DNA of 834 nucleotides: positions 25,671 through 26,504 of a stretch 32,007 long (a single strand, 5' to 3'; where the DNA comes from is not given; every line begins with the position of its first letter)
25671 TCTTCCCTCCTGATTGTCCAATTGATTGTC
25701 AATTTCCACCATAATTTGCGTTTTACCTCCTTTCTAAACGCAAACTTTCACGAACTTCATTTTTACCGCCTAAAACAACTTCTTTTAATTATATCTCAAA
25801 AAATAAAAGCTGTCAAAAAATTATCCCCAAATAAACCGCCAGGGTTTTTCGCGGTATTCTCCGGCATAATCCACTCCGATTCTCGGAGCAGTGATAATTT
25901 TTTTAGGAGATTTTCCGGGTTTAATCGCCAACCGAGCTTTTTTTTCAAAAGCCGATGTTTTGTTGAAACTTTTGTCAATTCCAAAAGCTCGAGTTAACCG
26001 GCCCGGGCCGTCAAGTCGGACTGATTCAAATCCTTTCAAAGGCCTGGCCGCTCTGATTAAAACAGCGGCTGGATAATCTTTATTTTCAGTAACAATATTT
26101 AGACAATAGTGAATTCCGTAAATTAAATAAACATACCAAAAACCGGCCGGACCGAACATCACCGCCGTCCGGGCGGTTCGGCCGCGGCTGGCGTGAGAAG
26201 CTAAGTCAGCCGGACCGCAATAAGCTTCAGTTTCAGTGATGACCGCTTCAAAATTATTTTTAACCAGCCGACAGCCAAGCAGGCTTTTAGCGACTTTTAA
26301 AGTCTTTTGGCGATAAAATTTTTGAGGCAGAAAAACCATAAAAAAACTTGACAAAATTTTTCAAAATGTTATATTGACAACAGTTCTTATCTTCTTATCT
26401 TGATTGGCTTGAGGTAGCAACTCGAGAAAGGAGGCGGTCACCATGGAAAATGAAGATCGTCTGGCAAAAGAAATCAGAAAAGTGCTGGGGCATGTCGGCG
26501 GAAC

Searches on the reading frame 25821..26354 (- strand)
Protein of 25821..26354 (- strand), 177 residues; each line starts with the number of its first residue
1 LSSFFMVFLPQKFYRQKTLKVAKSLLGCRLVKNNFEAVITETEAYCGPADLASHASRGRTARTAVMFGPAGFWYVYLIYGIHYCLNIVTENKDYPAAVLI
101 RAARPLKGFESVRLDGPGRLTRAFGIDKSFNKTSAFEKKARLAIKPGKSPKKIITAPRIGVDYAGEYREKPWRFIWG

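Call 42: search_protein_families(library=pfam, proteins=[window:25821-26354:-], max_evalue=0.001)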
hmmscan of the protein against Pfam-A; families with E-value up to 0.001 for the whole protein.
window:25821-26354:- (177 aa): 1 family
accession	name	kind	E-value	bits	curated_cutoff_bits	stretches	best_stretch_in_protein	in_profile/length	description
PF02245.21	Pur_DNA_glyco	-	3.2e-55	186.7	27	1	12-175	1-176/181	Methylpurine-DNA glycosylase (MPG)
